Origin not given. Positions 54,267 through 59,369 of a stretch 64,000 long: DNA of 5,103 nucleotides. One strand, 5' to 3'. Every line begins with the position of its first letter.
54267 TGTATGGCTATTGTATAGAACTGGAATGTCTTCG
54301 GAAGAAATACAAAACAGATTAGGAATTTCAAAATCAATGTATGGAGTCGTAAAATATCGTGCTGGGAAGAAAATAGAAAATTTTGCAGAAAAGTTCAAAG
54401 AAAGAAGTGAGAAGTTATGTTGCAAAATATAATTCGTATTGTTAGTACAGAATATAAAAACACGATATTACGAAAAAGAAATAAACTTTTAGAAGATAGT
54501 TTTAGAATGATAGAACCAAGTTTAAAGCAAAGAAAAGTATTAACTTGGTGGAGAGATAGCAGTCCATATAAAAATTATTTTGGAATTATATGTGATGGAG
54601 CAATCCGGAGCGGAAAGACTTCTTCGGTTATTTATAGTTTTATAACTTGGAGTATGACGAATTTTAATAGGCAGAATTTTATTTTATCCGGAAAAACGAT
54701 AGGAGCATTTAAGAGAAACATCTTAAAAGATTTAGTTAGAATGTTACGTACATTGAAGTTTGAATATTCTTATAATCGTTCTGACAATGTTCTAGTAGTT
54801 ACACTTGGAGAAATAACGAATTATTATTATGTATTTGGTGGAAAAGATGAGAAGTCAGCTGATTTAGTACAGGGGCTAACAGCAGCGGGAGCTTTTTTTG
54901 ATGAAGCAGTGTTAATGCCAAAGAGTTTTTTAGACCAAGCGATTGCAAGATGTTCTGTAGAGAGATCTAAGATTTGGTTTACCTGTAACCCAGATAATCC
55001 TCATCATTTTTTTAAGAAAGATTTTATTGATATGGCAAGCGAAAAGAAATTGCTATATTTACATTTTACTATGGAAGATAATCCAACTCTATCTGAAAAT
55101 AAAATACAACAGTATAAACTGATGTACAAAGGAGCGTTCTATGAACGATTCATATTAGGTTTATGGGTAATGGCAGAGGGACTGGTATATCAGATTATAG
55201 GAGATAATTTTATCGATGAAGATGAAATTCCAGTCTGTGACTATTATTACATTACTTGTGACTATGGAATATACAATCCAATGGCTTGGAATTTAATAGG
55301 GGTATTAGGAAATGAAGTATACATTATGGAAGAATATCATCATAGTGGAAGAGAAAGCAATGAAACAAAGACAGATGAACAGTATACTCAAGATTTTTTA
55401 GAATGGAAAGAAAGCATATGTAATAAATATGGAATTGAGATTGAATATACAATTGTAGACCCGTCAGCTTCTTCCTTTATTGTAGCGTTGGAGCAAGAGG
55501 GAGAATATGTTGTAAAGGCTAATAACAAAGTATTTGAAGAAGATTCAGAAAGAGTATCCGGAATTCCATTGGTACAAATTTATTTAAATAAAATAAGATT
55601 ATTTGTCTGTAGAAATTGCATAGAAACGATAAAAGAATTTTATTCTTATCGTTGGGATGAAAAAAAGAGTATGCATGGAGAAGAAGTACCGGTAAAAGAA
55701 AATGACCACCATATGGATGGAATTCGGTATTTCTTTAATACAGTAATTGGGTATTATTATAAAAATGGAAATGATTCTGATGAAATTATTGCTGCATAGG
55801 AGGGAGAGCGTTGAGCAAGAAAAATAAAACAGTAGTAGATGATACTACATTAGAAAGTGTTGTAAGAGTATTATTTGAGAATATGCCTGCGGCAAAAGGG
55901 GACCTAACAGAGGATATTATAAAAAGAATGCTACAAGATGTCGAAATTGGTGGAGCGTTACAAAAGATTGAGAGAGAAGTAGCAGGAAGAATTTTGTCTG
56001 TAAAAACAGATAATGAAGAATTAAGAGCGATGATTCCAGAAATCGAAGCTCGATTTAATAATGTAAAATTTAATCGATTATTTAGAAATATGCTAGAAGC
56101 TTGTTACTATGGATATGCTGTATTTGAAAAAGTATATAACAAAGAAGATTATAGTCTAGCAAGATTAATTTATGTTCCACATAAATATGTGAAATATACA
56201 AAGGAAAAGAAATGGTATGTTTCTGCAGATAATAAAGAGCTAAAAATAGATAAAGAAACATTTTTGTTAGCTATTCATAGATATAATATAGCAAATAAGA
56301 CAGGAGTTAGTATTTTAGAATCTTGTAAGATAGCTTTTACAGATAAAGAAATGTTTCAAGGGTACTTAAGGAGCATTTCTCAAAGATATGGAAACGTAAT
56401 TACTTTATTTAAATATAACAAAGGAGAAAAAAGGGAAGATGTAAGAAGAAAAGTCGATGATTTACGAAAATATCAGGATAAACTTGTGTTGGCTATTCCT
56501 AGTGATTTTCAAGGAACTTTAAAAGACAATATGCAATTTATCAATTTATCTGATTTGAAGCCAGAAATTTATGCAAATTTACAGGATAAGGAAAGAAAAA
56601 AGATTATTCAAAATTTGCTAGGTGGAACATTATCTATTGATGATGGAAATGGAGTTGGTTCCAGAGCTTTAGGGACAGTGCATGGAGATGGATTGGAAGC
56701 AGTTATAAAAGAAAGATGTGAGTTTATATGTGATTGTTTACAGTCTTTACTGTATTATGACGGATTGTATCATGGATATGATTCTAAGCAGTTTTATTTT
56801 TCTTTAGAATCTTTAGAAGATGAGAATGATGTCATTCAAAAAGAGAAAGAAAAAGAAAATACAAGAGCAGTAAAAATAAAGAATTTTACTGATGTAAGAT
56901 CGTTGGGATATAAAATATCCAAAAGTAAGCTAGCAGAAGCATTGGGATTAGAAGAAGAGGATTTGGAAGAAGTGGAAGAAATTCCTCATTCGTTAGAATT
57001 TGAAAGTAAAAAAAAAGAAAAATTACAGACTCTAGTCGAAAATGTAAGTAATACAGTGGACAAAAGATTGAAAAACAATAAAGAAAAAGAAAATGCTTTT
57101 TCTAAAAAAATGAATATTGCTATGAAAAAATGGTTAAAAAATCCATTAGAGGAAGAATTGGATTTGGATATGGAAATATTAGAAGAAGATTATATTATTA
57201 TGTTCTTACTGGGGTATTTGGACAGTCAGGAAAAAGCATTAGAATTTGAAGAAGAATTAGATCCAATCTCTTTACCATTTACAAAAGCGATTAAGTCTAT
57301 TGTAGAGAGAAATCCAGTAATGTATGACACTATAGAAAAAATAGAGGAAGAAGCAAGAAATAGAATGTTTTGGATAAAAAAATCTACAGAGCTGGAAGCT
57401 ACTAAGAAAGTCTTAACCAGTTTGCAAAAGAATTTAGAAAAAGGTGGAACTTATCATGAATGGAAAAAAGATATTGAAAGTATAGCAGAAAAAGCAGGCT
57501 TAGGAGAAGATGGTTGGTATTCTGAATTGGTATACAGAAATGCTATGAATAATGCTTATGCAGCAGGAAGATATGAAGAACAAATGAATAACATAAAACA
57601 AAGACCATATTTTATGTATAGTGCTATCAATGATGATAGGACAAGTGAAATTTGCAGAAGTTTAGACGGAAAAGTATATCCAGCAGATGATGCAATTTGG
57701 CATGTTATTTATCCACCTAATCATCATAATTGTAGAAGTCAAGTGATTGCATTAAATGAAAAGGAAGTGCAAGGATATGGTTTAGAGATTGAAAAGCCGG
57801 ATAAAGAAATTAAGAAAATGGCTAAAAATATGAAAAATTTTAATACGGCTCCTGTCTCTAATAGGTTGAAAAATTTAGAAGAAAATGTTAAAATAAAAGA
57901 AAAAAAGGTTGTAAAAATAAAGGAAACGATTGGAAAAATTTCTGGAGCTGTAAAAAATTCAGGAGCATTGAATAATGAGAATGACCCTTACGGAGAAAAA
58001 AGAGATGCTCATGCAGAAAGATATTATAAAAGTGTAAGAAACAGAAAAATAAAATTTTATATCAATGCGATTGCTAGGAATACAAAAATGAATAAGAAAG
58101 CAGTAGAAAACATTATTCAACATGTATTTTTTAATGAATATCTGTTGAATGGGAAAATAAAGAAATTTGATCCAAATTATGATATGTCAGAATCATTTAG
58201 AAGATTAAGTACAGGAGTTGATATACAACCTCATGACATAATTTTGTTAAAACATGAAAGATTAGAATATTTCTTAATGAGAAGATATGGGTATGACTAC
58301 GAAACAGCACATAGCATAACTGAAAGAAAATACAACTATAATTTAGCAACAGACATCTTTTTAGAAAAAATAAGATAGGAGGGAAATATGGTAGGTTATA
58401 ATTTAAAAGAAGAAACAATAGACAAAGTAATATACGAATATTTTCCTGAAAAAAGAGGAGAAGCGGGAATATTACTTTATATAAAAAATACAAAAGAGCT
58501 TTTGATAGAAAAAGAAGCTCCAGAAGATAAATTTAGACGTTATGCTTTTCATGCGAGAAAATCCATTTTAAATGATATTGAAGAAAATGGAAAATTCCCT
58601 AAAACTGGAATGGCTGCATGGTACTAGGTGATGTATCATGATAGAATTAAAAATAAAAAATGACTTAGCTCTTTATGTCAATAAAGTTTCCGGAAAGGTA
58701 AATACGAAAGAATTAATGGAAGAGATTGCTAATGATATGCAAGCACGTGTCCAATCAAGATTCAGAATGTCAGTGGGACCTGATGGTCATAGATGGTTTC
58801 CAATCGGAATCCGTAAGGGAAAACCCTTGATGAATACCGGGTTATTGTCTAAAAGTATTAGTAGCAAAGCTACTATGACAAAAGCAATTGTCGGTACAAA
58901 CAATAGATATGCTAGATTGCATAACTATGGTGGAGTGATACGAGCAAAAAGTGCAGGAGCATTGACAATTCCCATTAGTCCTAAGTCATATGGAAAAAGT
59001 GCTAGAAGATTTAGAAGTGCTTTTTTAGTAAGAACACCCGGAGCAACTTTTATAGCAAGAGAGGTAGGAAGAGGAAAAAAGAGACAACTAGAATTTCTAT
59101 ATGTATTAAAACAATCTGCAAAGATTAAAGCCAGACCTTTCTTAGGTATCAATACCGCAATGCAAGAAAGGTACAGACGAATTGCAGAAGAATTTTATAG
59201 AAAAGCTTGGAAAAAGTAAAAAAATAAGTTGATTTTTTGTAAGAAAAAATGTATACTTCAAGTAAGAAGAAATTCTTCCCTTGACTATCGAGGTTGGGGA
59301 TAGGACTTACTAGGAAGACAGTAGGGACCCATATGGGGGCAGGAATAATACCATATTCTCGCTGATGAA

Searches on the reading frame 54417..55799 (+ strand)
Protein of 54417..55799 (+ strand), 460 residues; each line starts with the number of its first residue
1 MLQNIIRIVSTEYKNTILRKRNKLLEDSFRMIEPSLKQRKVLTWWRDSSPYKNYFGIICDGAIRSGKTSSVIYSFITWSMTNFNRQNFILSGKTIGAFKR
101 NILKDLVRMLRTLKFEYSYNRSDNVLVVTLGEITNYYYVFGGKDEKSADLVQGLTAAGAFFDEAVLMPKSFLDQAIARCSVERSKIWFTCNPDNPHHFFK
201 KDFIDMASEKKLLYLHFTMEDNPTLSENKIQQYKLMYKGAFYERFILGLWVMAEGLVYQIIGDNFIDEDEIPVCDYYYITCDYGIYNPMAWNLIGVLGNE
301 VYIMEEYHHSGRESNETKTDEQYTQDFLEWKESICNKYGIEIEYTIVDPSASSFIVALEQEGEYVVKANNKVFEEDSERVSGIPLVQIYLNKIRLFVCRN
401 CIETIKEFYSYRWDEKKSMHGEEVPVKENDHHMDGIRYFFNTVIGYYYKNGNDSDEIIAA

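Call 3: search_protein_families(library=pfam, proteins=[window:54417-55799:+], max_evalue=0.01)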
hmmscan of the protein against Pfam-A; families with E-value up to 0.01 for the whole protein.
window:54417-55799:+ (460 aa): 3 families
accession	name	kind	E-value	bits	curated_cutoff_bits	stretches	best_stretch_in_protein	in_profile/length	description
PF03237.21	Terminase_6N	-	2.5e-14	53.9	22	1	61-260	4-210/215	Terminase large subunit, T4likevirus-type, N-terminal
PF04466.19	Terminase_3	-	8.2e-09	35.7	23.2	1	58-238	6-188/201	Phage terminase large subunit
PF17288.8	Terminase_3C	-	0.0078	17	26.7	0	399-440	111-153/155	Terminase RNAseH like domain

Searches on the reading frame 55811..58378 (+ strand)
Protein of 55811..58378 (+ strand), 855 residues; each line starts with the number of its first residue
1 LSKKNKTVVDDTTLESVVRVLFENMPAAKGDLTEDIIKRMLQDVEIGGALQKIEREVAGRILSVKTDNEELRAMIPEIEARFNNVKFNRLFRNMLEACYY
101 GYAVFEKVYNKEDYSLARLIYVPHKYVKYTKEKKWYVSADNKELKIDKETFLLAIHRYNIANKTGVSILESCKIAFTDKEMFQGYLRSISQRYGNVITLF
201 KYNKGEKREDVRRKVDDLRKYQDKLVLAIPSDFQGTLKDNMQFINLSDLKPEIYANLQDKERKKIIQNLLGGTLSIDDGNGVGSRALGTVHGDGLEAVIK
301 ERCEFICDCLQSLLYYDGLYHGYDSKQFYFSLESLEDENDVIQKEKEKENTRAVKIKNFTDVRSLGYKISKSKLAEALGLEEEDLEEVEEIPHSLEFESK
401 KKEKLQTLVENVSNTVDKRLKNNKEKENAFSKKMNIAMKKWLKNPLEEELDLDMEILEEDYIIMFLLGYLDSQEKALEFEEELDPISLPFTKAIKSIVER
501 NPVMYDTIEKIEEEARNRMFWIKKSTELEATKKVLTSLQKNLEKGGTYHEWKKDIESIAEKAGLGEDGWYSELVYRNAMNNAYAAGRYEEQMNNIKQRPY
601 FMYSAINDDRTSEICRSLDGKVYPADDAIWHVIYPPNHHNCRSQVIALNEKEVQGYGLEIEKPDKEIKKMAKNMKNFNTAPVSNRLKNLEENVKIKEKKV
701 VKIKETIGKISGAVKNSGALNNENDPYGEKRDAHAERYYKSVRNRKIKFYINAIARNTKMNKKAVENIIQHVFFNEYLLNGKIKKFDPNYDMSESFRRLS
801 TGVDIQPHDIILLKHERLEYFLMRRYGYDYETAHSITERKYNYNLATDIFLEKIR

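Call 3: search_protein_families(library=pfam, proteins=[window:55811-58378:+], max_evalue=0.01)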
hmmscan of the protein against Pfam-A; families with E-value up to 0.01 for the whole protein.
window:55811-58378:+ (855 aa): 2 families
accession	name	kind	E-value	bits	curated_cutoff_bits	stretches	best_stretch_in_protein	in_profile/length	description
PF06074.18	Portal_Mu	-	4.7e-35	121.9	23.9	1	35-380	2-336/336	Portal protein of Mu bacteriophage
PF04233.19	Phage_Mu_F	-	1.8e-23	83.9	29.6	1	532-646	1-112/112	Phage Mu protein F like protein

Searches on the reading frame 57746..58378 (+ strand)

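Call 61: search_protein_families(library=pfam, proteins=[window:57746-58378:+], max_evalue=1)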
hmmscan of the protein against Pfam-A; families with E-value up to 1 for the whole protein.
window:57746-58378:+ (210 aa): 5 families
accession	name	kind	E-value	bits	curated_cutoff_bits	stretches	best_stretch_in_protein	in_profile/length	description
PF02742.21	Fe_dep_repr_C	-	0.033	14.7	27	1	167-194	12-39/70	Iron dependent repressor, metal binding and dimerisation domain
PF16516.10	CC2-LZ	-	0.068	14.1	35.3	1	23-93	5-73/100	Leucine zipper of domain CC2 of NEMO, NF-kappa-B essential modulator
PF04568.17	IATP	-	0.11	13.4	25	1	55-114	21-83/98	Mitochondrial ATPase inhibitor, IATP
PF17020.10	DUF5097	-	0.15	12.8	29.7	1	39-126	29-118/119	Domain of unknown function (DUF5097)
PF08702.15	Fib_alpha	-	0.3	11.7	29.9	1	26-97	23-96/143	Fibrinogen alpha/beta chain family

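Call 74: search_protein_families(library=ncbifam, proteins=[window:57746-58378:+], max_evalue=0.1)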
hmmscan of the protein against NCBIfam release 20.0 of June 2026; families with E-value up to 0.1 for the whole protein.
window:57746-58378:+ (210 aa): 1 family
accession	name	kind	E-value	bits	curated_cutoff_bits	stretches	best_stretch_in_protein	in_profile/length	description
NF042955.1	Ppl_antiphage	equivalog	0.00035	18.7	1000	1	20-176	444-591/882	anti-phage protein Ppl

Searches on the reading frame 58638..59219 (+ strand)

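Call 3: search_protein_families(library=pfam, proteins=[window:58638-59219:+], max_evalue=0.01)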
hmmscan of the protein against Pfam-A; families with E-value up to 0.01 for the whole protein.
window:58638-59219:+ (193 aa): 2 families
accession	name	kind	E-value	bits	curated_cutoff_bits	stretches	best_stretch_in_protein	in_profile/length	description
PF05069.18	Phage_tail_S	-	4.5e-16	59.5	24.3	1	20-112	17-124/148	Phage virion morphogenesis family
PF20039.4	DUF6441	-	0.0064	16.6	27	0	78-131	75-124/215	Family of unknown function (DUF6441)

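Call 5: search_protein_families(library=phrogs, proteins=[window:58638-59219:+], max_evalue=0.01)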
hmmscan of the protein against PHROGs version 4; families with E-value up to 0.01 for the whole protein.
window:58638-59219:+ (193 aa): 3 families
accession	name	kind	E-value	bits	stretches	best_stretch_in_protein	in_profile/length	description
phrog_26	-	connector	1.7e-21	78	1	14-192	98-231/321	tail completion or Neck1 protein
phrog_5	-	connector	7.1e-06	27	1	6-193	101-211/239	tail completion or Neck1 protein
phrog_222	-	connector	7.1e-06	26.9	0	8-89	190-272/276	tail completion or Neck1 protein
